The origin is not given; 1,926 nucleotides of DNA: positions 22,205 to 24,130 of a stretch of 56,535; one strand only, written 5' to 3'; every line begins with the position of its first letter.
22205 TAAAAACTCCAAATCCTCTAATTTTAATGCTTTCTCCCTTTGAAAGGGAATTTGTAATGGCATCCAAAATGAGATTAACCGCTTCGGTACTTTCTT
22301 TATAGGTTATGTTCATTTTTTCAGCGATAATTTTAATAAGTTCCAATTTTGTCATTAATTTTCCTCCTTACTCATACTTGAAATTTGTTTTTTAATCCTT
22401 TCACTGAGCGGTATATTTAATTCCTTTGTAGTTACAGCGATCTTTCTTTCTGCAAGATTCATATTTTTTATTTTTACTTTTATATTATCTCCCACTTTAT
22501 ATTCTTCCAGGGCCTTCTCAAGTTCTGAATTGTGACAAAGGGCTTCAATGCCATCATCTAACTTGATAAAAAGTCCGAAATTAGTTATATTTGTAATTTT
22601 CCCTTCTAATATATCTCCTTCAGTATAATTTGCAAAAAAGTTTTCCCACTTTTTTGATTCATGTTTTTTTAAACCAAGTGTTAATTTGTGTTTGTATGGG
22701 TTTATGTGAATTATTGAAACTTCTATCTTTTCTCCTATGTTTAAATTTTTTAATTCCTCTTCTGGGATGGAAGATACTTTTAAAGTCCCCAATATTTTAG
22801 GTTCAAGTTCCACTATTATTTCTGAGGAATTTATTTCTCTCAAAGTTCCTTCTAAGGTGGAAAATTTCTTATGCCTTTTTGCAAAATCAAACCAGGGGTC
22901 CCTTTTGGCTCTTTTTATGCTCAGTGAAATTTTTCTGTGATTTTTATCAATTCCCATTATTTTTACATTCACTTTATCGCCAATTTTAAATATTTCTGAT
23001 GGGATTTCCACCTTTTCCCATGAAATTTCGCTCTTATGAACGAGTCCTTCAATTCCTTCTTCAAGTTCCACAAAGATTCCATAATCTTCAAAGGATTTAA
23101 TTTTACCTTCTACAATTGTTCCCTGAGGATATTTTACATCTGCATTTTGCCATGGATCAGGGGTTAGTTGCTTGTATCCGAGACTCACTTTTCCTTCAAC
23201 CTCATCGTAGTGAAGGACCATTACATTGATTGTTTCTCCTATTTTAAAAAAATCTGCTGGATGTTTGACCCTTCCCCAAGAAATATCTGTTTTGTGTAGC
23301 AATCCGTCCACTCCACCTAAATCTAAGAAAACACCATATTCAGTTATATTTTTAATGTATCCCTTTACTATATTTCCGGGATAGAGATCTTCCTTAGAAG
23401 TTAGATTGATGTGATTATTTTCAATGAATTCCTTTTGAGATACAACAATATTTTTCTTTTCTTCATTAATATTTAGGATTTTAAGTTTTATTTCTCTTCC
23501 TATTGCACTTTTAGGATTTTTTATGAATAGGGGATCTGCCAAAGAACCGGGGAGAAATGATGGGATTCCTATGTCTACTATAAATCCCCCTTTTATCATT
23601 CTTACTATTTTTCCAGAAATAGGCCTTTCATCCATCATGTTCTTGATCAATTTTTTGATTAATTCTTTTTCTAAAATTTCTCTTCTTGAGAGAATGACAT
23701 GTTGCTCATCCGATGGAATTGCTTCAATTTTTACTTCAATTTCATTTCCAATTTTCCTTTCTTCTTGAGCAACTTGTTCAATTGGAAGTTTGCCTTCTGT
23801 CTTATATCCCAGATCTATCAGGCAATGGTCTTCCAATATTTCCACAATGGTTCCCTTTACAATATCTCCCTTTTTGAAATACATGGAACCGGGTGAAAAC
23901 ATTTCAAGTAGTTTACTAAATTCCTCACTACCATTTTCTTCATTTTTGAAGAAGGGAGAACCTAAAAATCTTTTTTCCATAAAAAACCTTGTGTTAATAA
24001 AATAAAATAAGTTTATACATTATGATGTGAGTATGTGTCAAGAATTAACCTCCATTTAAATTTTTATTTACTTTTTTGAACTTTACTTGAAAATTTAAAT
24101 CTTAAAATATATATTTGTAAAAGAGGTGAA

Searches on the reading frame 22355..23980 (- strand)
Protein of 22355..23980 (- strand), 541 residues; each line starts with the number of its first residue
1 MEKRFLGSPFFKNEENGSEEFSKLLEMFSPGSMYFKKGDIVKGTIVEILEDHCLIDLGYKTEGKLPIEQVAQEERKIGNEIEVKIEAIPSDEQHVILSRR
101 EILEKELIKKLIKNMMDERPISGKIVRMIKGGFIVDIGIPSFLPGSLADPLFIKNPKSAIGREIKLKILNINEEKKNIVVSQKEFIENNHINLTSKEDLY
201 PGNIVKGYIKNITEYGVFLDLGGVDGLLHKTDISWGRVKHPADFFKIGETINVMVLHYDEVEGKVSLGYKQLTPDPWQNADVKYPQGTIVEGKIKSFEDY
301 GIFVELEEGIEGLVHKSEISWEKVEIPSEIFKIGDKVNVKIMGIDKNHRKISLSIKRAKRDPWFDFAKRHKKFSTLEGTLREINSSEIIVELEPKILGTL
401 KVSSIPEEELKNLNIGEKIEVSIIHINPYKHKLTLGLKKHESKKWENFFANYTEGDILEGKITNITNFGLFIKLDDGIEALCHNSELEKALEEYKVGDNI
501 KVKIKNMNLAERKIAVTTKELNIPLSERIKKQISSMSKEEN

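Call 29: list_cluster_members(proteins=[window:18061-18582:+, window:21097-21567:-, window:22355-23980:-, window:22080-22355:-, window:17135-18064:+])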
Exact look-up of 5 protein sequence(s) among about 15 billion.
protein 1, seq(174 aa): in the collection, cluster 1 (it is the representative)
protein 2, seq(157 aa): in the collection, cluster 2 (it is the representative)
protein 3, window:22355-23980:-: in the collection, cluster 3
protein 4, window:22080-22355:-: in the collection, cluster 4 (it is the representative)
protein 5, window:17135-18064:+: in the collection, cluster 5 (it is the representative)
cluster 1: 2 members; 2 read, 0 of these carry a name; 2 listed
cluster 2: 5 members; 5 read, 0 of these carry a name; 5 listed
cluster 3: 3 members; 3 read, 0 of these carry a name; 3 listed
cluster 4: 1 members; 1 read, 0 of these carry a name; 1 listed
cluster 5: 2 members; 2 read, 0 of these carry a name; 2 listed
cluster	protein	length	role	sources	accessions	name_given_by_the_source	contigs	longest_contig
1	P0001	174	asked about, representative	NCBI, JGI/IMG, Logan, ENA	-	-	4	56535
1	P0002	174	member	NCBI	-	-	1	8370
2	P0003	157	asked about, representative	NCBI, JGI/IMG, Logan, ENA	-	-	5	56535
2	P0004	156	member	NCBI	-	-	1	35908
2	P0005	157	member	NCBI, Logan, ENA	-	-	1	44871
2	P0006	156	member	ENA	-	-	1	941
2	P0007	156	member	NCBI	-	-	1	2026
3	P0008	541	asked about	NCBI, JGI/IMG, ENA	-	-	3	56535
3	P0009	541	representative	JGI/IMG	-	-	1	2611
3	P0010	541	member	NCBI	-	-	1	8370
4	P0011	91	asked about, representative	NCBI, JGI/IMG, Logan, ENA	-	-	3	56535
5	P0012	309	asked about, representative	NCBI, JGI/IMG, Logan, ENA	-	-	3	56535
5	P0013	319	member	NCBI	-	-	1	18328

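Call 62: find_homologous_proteins(query=window:22355-23980:-, max_evalue=1e-30)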
Query window:22355-23980:- (541 aa): 7966 proteins with E <= 1e-30 among 8000 candidates; the best 120 are listed.
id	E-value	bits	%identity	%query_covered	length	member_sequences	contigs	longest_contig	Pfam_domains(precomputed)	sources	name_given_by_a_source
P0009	0.0e+0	1098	92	100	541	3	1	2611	PF09883.16,PF00575.30,PF23459.2,PF13509.13,PF25522.2,PF10246.15,PF24685.2,PF21710.4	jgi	-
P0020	8.1e-239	812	68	99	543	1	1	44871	PF00575.30,PF23459.2,PF13509.13,PF25522.2,PF21710.4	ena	-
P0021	1.1e-230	785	67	100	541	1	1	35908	PF00575.30,PF23459.2,PF13509.13,PF25522.2,PF10246.15,PF21710.4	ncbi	-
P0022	9.0e-169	581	-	-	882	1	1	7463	PF17092.12,PF00575.30,PF23459.2,PF13509.13,PF24685.2,PF21710.4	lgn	-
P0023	9.1e-169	581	39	87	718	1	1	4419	PF17092.12,PF19252.5,PF00575.30,PF23459.2,PF13509.13,PF21710.4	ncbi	ncbi:MAG: 30S ribosomal protein S1, partial [Thermodesulfobacteriota bacterium]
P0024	1.4e-161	557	-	-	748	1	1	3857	PF17092.12,PF00575.30,PF23459.2,PF13509.13,PF18614.8,PF24685.2,PF21710.4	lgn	-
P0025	1.7e-160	553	38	93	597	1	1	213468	PF17092.12,PF00575.30,PF23459.2,PF13509.13,PF24685.2,PF21710.4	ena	-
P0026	9.0e-159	548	39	95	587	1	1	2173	PF17092.12,PF00575.30,PF23459.2,PF13509.13,PF24685.2,PF21710.4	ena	-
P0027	9.6e-159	548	39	94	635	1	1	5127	PF17092.12,PF00575.30,PF23459.2,PF13509.13,PF24685.2,PF21710.4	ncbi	-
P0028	1.2e-158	547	38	94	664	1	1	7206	PF17092.12,PF00575.30,PF23459.2,PF13509.13,PF24685.2,PF21710.4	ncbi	-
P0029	1.9e-158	547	39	94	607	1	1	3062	PF17092.12,PF09883.16,PF00575.30,PF23459.2,PF13509.13,PF24685.2,PF21710.4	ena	-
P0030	2.5e-158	546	39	92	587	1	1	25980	PF17092.12,PF00575.30,PF23459.2,PF13509.13,PF24685.2,PF21710.4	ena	-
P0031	3.1e-158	546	38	94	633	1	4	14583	PF17092.12,PF00575.30,PF23459.2,PF13509.13,PF24685.2,PF21710.4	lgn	-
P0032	4.3e-158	545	38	94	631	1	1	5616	PF17092.12,PF09883.16,PF00575.30,PF23459.2,PF13509.13,PF21710.4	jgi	-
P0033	5.8e-158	545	37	94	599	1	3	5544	PF17092.12,PF00575.30,PF23459.2,PF13509.13,PF24685.2,PF21710.4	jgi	jgi:small subunit ribosomal protein S1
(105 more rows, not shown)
